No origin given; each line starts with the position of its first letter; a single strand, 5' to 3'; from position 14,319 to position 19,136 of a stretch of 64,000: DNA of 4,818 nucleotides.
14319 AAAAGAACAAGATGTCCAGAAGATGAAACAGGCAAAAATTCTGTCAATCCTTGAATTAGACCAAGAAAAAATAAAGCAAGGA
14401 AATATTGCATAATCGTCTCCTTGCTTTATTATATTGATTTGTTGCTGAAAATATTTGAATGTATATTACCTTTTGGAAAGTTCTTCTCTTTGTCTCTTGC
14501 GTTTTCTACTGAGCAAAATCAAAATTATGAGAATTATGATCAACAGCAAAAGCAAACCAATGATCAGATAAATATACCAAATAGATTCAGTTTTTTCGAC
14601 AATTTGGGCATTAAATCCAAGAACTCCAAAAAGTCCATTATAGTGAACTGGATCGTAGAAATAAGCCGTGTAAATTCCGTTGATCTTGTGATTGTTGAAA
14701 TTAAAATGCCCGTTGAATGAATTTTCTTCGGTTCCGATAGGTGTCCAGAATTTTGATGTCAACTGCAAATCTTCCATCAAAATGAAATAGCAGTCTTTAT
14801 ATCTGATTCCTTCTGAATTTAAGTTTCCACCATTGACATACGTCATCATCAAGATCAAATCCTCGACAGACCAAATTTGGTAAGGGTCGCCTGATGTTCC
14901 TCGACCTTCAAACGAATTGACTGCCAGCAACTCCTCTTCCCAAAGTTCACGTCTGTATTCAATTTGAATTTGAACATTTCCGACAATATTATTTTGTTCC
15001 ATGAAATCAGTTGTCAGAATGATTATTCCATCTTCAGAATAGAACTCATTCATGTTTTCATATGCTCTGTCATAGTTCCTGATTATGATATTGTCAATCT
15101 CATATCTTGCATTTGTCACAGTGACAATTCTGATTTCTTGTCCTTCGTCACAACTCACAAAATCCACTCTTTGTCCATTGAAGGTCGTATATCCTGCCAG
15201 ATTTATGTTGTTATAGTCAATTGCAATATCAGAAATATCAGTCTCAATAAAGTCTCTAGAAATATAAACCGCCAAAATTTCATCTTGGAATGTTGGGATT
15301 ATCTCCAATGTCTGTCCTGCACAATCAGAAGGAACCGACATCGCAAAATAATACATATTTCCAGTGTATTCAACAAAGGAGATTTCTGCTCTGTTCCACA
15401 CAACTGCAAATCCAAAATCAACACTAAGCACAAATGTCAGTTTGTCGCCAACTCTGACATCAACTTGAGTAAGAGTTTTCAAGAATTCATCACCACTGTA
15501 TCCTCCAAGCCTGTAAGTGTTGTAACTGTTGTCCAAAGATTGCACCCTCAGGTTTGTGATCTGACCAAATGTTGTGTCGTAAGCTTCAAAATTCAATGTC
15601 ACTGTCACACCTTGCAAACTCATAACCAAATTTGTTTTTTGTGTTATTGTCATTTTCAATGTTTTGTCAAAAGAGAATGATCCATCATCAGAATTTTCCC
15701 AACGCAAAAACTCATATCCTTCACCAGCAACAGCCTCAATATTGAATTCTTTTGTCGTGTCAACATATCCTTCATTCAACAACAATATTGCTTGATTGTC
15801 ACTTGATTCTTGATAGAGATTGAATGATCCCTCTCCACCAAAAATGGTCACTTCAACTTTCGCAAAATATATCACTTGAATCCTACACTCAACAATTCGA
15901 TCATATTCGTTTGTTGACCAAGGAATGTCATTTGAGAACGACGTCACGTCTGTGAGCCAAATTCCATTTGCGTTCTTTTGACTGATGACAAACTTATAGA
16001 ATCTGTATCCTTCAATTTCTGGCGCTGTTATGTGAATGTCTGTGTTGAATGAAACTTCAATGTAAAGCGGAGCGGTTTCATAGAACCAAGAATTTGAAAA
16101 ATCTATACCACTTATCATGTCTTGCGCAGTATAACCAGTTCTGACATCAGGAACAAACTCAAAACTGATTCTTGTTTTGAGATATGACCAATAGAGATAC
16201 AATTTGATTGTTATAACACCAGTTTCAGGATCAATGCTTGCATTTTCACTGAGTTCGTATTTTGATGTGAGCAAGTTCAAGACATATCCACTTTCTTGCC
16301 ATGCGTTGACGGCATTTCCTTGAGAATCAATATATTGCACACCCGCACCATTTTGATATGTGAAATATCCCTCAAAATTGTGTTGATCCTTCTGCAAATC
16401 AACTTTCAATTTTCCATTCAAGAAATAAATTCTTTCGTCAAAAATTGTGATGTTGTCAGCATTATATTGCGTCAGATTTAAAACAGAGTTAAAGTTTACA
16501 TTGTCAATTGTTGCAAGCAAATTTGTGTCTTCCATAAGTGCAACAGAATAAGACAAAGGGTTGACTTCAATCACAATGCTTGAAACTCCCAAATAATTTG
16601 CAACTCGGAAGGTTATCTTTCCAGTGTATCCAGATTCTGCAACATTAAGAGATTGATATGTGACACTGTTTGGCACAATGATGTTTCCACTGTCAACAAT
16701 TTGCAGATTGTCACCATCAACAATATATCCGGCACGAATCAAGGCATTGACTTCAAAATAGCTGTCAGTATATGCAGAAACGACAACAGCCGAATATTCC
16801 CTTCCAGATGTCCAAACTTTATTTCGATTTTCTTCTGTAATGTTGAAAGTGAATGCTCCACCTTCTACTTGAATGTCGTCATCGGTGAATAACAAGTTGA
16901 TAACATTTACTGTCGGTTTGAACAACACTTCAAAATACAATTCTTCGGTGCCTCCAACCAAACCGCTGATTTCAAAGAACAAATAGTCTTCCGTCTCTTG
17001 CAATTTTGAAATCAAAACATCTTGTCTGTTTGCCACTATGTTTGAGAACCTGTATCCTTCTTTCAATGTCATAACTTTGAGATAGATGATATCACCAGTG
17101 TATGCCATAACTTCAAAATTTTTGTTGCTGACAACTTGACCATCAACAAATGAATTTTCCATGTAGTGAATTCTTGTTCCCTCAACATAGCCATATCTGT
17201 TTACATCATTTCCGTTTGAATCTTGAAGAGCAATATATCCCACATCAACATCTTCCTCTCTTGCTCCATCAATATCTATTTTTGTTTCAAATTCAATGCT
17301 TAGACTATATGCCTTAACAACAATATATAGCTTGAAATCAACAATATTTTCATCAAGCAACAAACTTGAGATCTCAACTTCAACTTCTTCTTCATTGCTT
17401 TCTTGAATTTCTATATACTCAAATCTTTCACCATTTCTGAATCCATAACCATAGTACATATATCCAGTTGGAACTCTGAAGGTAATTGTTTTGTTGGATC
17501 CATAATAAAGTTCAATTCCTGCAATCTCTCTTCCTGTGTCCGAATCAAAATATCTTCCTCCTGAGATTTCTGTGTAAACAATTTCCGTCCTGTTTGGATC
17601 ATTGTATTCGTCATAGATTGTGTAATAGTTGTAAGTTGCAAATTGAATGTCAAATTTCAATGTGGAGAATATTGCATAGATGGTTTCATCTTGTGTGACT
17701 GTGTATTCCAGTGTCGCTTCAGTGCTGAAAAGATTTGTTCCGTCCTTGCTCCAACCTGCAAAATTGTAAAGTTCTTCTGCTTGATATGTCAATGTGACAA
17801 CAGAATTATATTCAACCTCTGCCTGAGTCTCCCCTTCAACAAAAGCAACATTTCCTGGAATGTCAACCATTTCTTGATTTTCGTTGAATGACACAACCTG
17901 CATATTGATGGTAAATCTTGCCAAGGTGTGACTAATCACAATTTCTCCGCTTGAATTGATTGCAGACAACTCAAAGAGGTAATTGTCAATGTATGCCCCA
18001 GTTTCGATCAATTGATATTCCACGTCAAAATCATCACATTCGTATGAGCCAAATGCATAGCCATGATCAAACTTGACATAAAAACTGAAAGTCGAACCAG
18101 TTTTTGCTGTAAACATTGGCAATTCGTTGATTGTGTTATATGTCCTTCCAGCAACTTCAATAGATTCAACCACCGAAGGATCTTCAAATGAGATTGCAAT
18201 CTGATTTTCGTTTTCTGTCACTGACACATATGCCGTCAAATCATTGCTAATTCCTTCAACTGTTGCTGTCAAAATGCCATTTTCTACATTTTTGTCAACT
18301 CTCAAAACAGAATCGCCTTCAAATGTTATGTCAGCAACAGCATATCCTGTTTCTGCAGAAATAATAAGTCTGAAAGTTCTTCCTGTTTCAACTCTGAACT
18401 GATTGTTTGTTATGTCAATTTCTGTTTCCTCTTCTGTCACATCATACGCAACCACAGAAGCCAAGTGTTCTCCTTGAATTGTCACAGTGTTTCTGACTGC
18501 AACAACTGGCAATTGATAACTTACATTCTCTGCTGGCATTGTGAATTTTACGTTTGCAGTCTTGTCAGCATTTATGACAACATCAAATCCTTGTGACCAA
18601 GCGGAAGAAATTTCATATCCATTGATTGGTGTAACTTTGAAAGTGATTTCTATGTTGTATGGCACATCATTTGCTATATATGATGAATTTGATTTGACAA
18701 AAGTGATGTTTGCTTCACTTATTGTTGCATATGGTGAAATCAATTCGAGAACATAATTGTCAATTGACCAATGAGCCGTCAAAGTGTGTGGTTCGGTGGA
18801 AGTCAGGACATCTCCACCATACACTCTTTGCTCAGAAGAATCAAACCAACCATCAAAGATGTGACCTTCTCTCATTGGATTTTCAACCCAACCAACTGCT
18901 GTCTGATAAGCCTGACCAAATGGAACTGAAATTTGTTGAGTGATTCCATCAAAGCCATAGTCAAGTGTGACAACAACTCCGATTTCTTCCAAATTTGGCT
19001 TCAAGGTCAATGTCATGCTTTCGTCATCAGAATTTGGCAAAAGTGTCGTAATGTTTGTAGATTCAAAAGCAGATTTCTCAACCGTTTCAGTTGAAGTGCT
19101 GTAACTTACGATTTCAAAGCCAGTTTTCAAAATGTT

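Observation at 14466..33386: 6,306-aa giant secreted, tail-anchored surface protein embedded between trpS and uppP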

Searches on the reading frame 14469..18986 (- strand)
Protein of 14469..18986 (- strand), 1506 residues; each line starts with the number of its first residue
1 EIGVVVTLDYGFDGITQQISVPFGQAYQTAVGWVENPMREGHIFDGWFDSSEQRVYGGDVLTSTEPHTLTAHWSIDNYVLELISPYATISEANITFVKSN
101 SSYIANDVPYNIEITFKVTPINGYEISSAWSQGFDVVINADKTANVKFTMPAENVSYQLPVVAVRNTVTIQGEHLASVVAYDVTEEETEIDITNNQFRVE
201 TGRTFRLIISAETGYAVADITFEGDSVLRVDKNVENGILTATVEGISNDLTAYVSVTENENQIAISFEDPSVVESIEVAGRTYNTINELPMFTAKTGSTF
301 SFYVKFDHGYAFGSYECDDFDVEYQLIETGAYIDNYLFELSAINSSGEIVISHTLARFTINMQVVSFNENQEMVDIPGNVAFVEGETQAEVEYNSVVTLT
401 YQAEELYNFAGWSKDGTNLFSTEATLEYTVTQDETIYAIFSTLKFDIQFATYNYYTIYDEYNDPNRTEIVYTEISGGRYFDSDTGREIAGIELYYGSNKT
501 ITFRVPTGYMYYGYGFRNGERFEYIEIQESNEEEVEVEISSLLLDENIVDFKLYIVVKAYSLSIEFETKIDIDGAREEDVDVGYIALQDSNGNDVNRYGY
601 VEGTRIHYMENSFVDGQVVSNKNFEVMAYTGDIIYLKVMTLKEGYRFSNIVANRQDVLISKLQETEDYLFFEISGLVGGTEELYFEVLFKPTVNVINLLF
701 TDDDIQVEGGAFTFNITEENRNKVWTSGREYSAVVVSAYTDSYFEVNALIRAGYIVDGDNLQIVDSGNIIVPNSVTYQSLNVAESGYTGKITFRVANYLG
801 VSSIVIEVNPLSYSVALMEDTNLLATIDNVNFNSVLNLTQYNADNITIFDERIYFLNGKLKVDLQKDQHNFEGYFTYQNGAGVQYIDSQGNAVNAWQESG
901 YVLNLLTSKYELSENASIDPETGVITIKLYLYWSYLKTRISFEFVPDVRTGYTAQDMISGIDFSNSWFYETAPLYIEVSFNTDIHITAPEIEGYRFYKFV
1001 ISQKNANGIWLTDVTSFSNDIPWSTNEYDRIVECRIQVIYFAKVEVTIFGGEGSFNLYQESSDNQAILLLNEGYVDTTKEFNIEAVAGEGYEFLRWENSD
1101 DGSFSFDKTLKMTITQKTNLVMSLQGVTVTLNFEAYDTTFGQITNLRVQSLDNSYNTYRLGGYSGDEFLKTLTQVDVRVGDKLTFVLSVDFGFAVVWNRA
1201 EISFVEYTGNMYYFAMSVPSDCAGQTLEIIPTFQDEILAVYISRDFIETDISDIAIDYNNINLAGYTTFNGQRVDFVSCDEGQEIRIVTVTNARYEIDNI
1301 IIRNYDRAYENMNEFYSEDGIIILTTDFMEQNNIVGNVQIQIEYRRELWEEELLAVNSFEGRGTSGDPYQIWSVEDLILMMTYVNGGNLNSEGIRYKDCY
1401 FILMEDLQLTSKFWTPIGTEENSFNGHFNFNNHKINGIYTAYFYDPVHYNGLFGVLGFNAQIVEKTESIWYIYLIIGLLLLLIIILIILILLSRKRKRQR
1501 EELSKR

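Call 4: search_protein_families(library=pfam, proteins=[window:14469-18986:-], max_evalue=0.01)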
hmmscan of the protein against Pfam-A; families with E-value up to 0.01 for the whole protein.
window:14469-18986:- (1506 aa): 2 families
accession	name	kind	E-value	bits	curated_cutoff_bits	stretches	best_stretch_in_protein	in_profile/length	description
PF18998.6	Flg_new_2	-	2.8e-16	59.7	23.6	3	113-157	24-65/73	Divergent InlB B-repeat domain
PF09479.16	Flg_new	-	4e-10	40.1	27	2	385-438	10-64/65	Listeria-Bacteroides repeat domain (List_Bact_rpt)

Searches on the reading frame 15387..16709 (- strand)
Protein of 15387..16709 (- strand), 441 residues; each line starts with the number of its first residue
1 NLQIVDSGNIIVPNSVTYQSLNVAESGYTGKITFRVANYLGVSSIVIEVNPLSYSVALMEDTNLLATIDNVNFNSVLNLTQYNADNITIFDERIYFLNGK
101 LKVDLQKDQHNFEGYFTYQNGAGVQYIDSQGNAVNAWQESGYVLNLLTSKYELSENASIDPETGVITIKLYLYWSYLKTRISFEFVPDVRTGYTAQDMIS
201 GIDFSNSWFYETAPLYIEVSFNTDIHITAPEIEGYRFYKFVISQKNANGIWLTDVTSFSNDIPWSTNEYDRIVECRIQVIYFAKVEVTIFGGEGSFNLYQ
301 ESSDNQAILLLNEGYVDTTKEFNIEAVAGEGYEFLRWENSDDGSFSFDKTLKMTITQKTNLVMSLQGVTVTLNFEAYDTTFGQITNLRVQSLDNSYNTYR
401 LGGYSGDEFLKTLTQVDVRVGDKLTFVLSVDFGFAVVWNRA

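Call 101: find_related_loci(query=A6, collection=metagenome_contigs, flank=10000)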
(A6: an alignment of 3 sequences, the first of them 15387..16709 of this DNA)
Query A6 (441 aa) in metagenome_contigs; peptide patterns used: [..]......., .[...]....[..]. (x = any residue, [..] = any of these).
348 stretches matched a pattern; 2 encode a relative of the query (tblastn E <= 1e-3); 2 distinct loci.
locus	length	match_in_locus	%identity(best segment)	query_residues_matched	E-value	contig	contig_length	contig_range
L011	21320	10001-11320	79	1-440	0e+0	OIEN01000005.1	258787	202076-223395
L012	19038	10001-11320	82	1-440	0e+0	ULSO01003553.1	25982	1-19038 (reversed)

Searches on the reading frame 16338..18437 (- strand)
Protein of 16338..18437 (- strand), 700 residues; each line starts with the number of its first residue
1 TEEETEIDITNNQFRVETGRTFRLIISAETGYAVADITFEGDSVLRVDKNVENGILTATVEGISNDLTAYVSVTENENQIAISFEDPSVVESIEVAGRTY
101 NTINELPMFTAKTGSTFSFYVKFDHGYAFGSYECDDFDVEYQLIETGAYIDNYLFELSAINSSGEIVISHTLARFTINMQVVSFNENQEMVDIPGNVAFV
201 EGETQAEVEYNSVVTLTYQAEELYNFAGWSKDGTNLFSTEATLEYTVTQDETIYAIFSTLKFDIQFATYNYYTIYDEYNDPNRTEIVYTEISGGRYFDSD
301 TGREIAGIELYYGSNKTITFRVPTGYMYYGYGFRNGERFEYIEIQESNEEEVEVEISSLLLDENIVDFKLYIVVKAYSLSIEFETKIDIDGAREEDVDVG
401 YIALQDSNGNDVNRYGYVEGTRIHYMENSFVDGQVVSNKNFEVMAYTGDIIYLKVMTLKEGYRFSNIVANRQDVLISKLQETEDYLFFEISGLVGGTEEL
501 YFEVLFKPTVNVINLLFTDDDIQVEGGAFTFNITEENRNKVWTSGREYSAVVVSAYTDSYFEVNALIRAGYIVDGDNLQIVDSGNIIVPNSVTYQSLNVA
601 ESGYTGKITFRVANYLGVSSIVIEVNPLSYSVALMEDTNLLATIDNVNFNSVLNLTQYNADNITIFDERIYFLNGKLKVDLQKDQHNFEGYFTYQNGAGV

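Call 10: search_protein_families(library=pfam, proteins=[window:16338-18437:-], max_evalue=5)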
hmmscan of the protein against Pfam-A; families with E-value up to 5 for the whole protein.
window:16338-18437:- (700 aa): 2 families
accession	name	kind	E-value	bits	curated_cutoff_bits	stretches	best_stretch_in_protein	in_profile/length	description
PF18998.6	Flg_new_2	-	4.6e-05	23.8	23.6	1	206-258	17-70/73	Divergent InlB B-repeat domain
PF09479.16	Flg_new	-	0.0012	19.4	27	1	202-255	10-64/65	Listeria-Bacteroides repeat domain (List_Bact_rpt)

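Call 80: search_protein_families(library=ncbifam, proteins=[window:16338-18437:-], max_evalue=0.1)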
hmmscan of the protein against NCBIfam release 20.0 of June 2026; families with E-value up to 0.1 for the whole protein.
window:16338-18437:- (700 aa): 0 families
